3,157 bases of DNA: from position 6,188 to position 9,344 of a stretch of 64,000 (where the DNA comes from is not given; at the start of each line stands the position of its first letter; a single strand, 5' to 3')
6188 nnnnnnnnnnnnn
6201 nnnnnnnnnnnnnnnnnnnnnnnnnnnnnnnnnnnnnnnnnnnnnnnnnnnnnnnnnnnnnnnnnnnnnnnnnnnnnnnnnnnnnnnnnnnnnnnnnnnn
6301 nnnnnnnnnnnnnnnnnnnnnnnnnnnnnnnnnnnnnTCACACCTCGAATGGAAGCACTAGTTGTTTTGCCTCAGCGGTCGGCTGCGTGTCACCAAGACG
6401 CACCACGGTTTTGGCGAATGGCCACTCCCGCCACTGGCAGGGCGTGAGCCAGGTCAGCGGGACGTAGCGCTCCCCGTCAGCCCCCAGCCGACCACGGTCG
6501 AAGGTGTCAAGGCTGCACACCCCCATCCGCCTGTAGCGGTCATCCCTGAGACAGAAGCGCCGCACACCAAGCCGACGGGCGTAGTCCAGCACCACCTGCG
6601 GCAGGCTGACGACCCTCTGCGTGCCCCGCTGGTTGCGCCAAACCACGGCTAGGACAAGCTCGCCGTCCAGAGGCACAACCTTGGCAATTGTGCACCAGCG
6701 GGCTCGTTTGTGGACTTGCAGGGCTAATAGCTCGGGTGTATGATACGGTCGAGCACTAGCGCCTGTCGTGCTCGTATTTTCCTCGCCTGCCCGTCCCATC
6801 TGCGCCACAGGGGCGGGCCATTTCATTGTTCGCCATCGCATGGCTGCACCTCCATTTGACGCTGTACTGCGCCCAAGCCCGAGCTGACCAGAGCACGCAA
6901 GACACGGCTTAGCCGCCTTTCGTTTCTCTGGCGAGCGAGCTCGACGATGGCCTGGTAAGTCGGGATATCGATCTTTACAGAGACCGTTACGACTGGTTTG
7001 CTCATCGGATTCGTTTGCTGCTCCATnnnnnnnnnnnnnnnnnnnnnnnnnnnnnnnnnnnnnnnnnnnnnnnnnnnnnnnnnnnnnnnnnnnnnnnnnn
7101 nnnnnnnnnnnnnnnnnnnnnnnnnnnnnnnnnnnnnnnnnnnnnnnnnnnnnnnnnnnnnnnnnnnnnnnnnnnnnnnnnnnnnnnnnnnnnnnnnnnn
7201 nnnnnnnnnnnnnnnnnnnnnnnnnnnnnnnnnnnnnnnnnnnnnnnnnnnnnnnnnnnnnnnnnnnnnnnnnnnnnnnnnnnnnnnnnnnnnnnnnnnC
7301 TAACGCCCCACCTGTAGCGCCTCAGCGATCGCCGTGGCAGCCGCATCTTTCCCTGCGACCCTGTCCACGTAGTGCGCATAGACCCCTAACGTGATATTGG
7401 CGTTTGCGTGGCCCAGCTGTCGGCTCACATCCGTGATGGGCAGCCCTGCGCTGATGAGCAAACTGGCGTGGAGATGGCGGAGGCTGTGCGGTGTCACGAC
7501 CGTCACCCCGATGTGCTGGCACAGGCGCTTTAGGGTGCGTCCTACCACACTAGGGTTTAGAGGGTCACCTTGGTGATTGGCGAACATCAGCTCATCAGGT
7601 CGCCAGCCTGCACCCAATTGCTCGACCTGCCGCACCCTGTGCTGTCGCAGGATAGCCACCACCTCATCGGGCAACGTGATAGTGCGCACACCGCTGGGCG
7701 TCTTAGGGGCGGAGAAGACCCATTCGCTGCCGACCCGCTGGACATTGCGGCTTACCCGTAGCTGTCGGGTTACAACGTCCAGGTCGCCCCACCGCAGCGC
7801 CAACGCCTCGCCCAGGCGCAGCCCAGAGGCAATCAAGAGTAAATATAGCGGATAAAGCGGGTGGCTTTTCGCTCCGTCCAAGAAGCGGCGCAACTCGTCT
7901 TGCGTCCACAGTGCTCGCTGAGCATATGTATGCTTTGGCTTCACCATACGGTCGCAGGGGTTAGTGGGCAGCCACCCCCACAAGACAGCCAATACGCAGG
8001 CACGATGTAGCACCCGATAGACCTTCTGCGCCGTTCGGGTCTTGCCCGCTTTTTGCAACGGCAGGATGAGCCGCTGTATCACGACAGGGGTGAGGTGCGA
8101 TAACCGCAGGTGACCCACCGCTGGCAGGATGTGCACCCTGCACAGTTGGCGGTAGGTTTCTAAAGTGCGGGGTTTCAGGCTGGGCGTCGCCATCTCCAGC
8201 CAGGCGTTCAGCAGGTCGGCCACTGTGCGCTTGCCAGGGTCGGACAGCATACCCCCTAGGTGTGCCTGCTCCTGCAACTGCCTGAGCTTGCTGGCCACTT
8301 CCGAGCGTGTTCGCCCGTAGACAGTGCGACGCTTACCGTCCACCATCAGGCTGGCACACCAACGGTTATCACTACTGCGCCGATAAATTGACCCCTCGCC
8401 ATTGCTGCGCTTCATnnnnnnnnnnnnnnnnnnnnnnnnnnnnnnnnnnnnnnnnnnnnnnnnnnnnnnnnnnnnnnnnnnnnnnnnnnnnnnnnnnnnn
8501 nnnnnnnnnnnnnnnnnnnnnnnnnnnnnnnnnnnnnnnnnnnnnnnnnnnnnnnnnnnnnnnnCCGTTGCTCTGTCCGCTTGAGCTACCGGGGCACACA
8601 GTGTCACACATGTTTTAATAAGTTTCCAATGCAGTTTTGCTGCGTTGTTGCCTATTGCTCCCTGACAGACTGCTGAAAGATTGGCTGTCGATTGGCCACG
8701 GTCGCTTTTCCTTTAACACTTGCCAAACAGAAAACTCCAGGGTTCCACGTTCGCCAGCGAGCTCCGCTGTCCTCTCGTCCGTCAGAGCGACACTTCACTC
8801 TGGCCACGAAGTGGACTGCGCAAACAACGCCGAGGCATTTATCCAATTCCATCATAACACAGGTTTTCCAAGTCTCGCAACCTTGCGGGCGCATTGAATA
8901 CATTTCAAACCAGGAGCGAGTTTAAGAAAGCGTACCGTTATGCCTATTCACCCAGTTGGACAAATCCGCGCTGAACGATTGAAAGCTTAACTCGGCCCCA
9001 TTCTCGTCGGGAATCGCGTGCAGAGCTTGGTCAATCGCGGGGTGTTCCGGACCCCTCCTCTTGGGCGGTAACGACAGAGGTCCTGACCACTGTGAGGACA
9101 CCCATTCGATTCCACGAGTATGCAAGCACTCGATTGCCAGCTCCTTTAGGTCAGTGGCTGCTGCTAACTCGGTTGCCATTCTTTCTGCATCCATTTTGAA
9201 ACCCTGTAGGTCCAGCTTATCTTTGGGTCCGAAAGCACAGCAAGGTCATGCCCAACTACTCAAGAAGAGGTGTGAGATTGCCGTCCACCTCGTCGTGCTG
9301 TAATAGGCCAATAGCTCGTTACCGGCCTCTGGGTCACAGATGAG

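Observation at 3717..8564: Minimal (~4.75 kb) integrative element in tRNA-Arg(TCT) with plasmid-like replication genes and no structural or transfer genes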

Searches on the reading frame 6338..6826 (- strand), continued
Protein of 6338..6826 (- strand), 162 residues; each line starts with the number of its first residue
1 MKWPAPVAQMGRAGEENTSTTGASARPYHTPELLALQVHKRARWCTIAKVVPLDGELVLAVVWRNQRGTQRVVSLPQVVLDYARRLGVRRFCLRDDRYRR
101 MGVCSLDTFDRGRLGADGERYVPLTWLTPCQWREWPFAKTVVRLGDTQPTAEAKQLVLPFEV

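Call 62: fold_search(model_id=the predicted structure, library=pdb)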
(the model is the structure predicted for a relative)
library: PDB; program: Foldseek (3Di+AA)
matches with E <= 10: 618; with E <= 0.001: 0
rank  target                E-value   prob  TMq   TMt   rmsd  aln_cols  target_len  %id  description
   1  2eo0_A                4.0e-03  1.00  0.34  0.41   3.2        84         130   12  Crystal Structure of Holliday Junction Resolvase ST1444 (released 2007-10-02)
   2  4tkd_C                5.8e-03  0.99  0.33  0.41   4.3        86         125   14  Sulfolobus solfataricus HJC mutants (released 2015-08-12)
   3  4tkd_B                8.8e-03  1.00  0.36  0.47   3.1        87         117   13  Sulfolobus solfataricus HJC mutants (released 2015-08-12)
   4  9qcc_Y                8.8e-03  0.89  0.28  0.14  12.5        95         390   10  Activated XauSPARDA filament assembly with bound dsDNA substrate (released 2025-12-17)
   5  9qcc_M                9.4e-03  0.96  0.28  0.13   4.4        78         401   14  Activated XauSPARDA filament assembly with bound dsDNA substrate (released 2025-12-17)
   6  4tkd_A                1.0e-02  0.99  0.33  0.43   2.9        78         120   13  Sulfolobus solfataricus HJC mutants (released 2015-08-12)
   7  4tkd_D                1.1e-02  1.00  0.37  0.49   3.0        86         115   12  Sulfolobus solfataricus HJC mutants (released 2015-08-12)
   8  9qcc_Q                1.5e-02  0.87  0.29  0.14   7.2       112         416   14  Activated XauSPARDA filament assembly with bound dsDNA substrate (released 2025-12-17)
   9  9vx6_T                2.0e-02  0.60  0.25  0.13   7.3        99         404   13  Helical structure of gRNA-tDNA SPARDA complex (released 2026-01-14)
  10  9qcc_A                2.5e-02  0.72  0.28  0.14   7.0       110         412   12  Activated XauSPARDA filament assembly with bound dsDNA substrate (released 2025-12-17)
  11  2w8m_A                2.8e-02  0.97  0.33  0.32   6.0        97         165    7  Structure of D212, a nuclease from a fusselovirus. (released 2009-02-03)
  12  9vx6_P                3.2e-02  0.60  0.22  0.11   7.1        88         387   12  Helical structure of gRNA-tDNA SPARDA complex (released 2026-01-14)
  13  9qbp_C                3.8e-02  0.66  0.26  0.12  12.1        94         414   11  Crystal structure of Enhydrobacter aerosaccus apo SPARDA complex (released 2025-12-17)
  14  2wcw_B                4.1e-02  0.95  0.33  0.41   3.6        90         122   12  1.6A resolution structure of Archaeoglobus fulgidus Hjc, a Holliday junction resolvase from an archaeal hyperthermophi (released 2009-03-24)
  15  9jt2_B                4.9e-02  0.51  0.26  0.13   7.2       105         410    8  substrate-bound NbaSPARDA complexes (released 2025-04-02)
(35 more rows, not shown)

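Call 71: find_related_loci(query=A1, collection=metagenome_contigs, flank=10000)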
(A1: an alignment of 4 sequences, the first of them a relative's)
Query A1 (162 aa) in metagenome_contigs; peptide patterns used: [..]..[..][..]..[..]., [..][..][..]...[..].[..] (x = any residue, [..] = any of these).
289 stretches matched a pattern; 26 encode a relative of the query (tblastn E <= 1e-3); 26 distinct loci.
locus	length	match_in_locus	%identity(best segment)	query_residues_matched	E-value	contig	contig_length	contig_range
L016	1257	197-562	60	32-149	2e-41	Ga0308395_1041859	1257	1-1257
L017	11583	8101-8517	54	24-162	3e-40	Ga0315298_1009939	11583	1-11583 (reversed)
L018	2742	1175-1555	52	35-158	4e-40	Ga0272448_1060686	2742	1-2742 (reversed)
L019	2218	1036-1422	60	34-162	5e-40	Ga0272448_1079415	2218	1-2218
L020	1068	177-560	52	34-159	3e-41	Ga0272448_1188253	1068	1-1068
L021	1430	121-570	50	11-162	2e-39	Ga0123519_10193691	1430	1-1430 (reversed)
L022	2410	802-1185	48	34-159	8e-39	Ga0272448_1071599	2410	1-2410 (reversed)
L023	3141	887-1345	49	13-161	1e-38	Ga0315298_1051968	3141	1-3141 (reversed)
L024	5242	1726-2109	52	34-158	1e-38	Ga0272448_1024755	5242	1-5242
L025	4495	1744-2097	54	32-147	1e-37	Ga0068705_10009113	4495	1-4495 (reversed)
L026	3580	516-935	47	23-160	7e-38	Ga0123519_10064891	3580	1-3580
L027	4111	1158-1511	54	32-147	1e-37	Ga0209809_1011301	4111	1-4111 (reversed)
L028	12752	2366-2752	51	35-160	3e-37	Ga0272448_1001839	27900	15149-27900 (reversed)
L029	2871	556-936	48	34-159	5e-37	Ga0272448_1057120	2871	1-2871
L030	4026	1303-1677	55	34-158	3e-37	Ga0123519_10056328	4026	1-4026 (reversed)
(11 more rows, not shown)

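Call 93: search_solved_structures(query=A1, max_evalue=10)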
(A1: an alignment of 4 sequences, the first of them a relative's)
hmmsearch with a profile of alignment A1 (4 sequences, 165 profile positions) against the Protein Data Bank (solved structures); distinct sequences matched with E-value up to 10: 0.

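Call 105: search_dna_similar(query=window:6338-6826:-, collection=plasmids, mode=protein, max_evalue=0.01, max_rows=10)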
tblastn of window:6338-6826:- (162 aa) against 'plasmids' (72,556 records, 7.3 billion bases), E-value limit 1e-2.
No match.

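Call 106: search_dna_similar(query=window:6338-6826:-, collection=phages, mode=protein, max_evalue=0.01, max_rows=10)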
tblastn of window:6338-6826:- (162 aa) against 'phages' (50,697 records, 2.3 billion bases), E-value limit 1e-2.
No match.

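Call 108: search_protein_families(library=padloc, proteins=[window:6338-6826:-], max_evalue=0.01)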
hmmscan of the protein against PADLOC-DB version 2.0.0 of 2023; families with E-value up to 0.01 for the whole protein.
window:6338-6826:- (162 aa): 0 families

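Call 126: search_solved_structures(query=L007:12934-13323:+, max_evalue=10)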
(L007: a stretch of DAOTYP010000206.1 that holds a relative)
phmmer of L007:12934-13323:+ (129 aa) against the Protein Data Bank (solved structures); distinct sequences matched with E-value up to 10: 7.
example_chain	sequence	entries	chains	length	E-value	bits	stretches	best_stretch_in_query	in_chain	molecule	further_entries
3j9t_Q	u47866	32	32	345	0.17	15.3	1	61-103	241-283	V-type proton ATPase subunit d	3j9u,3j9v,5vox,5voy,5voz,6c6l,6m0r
6ff6_A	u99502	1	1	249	0.72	13.3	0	65-101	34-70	BRIC1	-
7l9c_A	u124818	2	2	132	0.78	13.2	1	9-121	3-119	Regulator of RpoS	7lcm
8c5v_C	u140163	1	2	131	1.1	12.8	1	65-117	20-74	Chemotaxis protein CheA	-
10yy_A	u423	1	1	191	2.3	11.7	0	57-112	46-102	Chaperonin GroEL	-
8uao_A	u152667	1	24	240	3.6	11.1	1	49-115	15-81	DpHF18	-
8xyv_A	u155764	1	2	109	5.8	10.4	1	57-107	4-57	De novo designed protein 0705-5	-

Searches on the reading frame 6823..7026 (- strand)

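Call 5: search_protein_families(library=pfam, proteins=[window:6823-7026:-], max_evalue=1)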
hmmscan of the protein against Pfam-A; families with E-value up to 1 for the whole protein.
window:6823-7026:- (67 aa): 1 family
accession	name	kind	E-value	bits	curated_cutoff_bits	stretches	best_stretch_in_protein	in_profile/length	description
PF13812.12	PPR_3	-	0.037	14.5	25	1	16-44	10-39/63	Pentatricopeptide repeat domain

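Call 6: search_protein_families(library=phrogs, proteins=[window:6823-7026:-], max_evalue=0.1)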
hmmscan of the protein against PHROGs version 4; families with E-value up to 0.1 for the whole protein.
window:6823-7026:- (67 aa): 0 families

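Call 7: search_protein_families(library=ncbifam, proteins=[window:6823-7026:-], max_evalue=0.1)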
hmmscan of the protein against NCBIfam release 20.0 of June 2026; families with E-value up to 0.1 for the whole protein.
window:6823-7026:- (67 aa): 0 families

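Call 108: search_protein_families(library=padloc, proteins=[window:6823-7026:-], max_evalue=0.01)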
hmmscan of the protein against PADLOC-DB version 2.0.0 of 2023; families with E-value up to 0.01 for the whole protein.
window:6823-7026:- (67 aa): 0 families

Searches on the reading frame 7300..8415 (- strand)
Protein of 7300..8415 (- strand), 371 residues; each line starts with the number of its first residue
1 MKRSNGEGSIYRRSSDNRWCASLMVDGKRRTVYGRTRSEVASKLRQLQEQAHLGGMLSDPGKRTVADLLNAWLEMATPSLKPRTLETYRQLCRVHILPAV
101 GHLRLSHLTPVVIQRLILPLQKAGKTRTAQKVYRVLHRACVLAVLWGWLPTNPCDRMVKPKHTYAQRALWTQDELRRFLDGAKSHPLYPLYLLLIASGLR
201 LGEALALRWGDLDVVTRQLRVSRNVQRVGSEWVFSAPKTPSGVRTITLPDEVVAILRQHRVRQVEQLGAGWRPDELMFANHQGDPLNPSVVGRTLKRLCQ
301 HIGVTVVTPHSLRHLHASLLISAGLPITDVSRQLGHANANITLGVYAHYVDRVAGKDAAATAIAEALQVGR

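Call 5: search_protein_families(library=pfam, proteins=[window:7300-8415:-], max_evalue=1)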
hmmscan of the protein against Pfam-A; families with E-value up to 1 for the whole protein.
window:7300-8415:- (371 aa): 5 families
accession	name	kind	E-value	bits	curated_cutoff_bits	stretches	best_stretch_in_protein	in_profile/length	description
PF00589.27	Phage_integrase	-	3.5e-24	86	27.1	1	171-349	4-168/172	Phage integrase family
PF14659.12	Phage_int_SAM_3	-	1.4e-11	44.9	22.6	1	64-117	1-54/58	Phage integrase, N-terminal SAM-like domain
PF22022.2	Phage_int_M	-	5.2e-08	33.5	27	1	69-157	5-93/96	Phage integrase central domain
PF16795.10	Phage_integr_3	-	0.014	15.7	27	1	171-207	5-43/161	Archaeal phage integrase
PF23113.1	MARCHF6_C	-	0.042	14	28.8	1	90-149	104-164/180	E3 ubiquitin-protein ligase MARCHF6-like, C-terminal domain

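Call 6: search_protein_families(library=phrogs, proteins=[window:7300-8415:-], max_evalue=0.1)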
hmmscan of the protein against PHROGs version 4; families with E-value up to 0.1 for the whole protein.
window:7300-8415:- (371 aa): 12 families
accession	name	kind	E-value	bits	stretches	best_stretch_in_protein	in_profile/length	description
phrog_1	-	integration and excision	1.3e-70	240.4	1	12-366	117-450/611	integrase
phrog_216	-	integration and excision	4.6e-31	109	1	130-349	16-224/301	integrase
phrog_7685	-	integration and excision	3.6e-11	44.1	1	241-355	126-229/240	integrase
phrog_26960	-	unknown function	2.8e-08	35.1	1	24-127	26-133/146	-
phrog_16880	-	DNA, RNA and nucleotide metabolism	3.7e-07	31.2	1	2-52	91-147/162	endonuclease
phrog_34557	-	integration and excision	8.2e-06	26.7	1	278-342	97-160/183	integrase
phrog_5127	-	integration and excision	8.4e-05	23.2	1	158-207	185-234/355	integrase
phrog_23783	-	integration and excision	8.6e-05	23.6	1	63-154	60-149/162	integrase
phrog_7244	-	integration and excision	0.00033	21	1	71-212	77-223/263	integrase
phrog_7269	-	integration and excision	0.00053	20.9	1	291-349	13-69/89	integrase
phrog_23271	-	unknown function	0.0006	20.7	1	307-354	9-55/67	-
phrog_25190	-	integration and excision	0.00075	20.8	1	285-349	25-89/109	integrase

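Call 7: search_protein_families(library=ncbifam, proteins=[window:7300-8415:-], max_evalue=0.1)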
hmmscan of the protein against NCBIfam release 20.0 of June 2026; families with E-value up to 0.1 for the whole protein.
window:7300-8415:- (371 aa): 10 families
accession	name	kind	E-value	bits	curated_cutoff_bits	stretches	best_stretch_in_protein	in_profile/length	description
NF040815.2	recomb_XerA_Arch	equivalog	2.2e-20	73.3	220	1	82-350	14-255/263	site-specific tyrosine recombinase/integron integrase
TIGR02224.1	recomb_XerC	equivalog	1.3e-15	57.6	335.15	1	104-348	40-276/295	tyrosine recombinase XerC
TIGR02225.1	recomb_XerD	equivalog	1.7e-15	57.2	329.6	1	80-349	13-274/290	site-specific tyrosine recombinase XerD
TIGR02249.1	integrase_gron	subfamily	6.3e-14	52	265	2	286-354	237-305/315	integron integrase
NF001399.0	PRK00283.1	subfamily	8.3e-12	44.9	279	1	80-348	22-282/300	tyrosine recombinase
NF003462.0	PRK05084.1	equivalog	1.7e-08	33.6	267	1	193-353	203-348/360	tyrosine recombinase XerS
NF011946.0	PRK15417.1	equivalog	4e-07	29.5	435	1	292-357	258-322/337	integron integrase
NF007371.0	PRK09871.1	subfamily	6.6e-05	22.5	222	1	180-366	21-192/198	tyrosine-type DNA invertase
NF007370.0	PRK09870.1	subfamily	0.00064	19.4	221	1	162-352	5-183/200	tyrosine-type DNA invertase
NF002685.0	PRK02436.1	equivalog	0.055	13.3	178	0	190-225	117-152/245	site-specific tyrosine recombinase XerD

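Call 108: search_protein_families(library=padloc, proteins=[window:7300-8415:-], max_evalue=0.01)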
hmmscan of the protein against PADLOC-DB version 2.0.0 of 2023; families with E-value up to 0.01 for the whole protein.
window:7300-8415:- (371 aa): 0 families

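Call 118: search_dna_similar(query=window:7300-8415:-, collection=phages, mode=protein, max_evalue=1e-10, max_rows=10)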
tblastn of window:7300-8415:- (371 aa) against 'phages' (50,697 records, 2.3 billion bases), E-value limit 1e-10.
Records with a match: 2616; places in all: 2631; records where one place covers at least 80% of the query: 1320.
Best place of each record, by identity: <60% 2616.
By first word of the organism name: Mycobacterium 804; Streptococcus 601; Gordonia 218; Staphylococcus 208; Paenibacillus 87; Bacteriophage 79; Lactobacillus 62; Escherichia 58; Arthrobacter 45; Lactococcus 45; and 71 more.
By host as written in the record: Mycobacterium smegmatis mc2 155 525; - 232; Gordonia terrae 3612 181; Mycobacterium smegmatis mc#155 131; Staphylococcus aureus 58; Paenibacillus larvae 38; Mycobacterium smegmatis mc2155 29; Listeria monocytogenes 23; and 853 more.
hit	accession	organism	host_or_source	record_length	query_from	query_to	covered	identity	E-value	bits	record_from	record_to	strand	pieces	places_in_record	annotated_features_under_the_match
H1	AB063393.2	Thermus virus IN93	Thermus thermophilus TZ2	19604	2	351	94%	36.5%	9e-47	176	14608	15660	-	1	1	unnamed protein product; ORF39; similar to phage integrase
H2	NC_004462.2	Thermus virus IN93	Thermus thermophilus TZ2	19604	2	351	94%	36.5%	9e-47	176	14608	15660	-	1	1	integrase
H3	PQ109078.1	Thermus phage Tsatsa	Thermus thermophilus HB8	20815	2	351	94%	36.0%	6e-48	179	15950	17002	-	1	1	integrase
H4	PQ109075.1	Thermus phage Lalka8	Thermus thermophilus HB8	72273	2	351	94%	35.9%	8e-46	173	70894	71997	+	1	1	integrase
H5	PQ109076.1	Thermus phage Lalka27a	Thermus thermophilus HB27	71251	2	351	94%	35.6%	3e-44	169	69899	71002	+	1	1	integrase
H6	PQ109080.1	Thermus phage Riverbug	Thermus thermophilus HB8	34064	2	351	94%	34.9%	2e-40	157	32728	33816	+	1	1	integrase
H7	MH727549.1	Mycobacterium phage Gancho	Mycobacterium smegmatis mc2155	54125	2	354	95%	32.0%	2e-35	143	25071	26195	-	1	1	28: integrase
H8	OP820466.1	Mycobacterium phage Gravaillia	Mycobacterium smegmatis mc#155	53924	2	354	95%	31.7%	5e-35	142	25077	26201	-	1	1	29: tyrosine integrase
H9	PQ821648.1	Mycobacterium phage ZM2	Mycolicibacterium smegmatis MC2 155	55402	2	354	95%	31.6%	6e-37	147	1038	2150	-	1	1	integrase | excisionase and transcriptional regulator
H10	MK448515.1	Streptococcus satellite phage Javan482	Streptococcus pyogenes ERR485801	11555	2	348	94%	32.0%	9e-39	152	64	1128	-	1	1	integrase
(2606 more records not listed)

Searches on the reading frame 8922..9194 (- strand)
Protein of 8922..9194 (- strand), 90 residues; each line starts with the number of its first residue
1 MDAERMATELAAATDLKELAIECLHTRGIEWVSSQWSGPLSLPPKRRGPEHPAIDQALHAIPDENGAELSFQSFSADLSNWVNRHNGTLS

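Call 5: search_protein_families(library=pfam, proteins=[window:8922-9194:-], max_evalue=1)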
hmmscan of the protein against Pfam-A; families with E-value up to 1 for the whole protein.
window:8922-9194:- (90 aa): 0 families

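Call 81: find_encoding_contigs(protein=window:8922-9194:-, flank=10000, max_places=10)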
Protein window:8922-9194:- (90 aa): 1 contig read that carries it; 1 place shown.
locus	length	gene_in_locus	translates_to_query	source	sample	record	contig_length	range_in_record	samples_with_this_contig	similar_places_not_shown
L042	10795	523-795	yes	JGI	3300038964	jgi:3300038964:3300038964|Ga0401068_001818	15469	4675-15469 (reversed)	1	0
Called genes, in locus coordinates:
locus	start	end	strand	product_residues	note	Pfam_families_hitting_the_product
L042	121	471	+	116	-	-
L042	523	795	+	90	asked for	-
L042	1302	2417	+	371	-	PF14659:Phage_int_SAM_3, PF22022:Phage_int_M, PF00589:Phage_integrase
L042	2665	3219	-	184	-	-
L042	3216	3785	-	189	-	PF13808:DDE_Tnp_1_assoc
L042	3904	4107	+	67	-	-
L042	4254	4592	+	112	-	-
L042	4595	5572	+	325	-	PF13545:HTH_Crp_2 (faint), PF13730:HTH_36, PF08279:HTH_11 (weak), PF13412:HTH_24 (weak)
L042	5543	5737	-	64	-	-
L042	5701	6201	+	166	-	-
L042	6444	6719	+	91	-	-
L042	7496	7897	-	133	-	PF12172:zf-ChsH2 (weak), PF01796:OB_ChsH2_C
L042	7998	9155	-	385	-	PF00108:Thiolase_N, PF00109:ketoacyl-synt (faint), PF22691:Thiolase_C_1, PF02803:Thiolase_C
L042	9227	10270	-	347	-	PF08541:ACP_syn_III_C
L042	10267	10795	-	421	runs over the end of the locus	PF00368:HMG-CoA_red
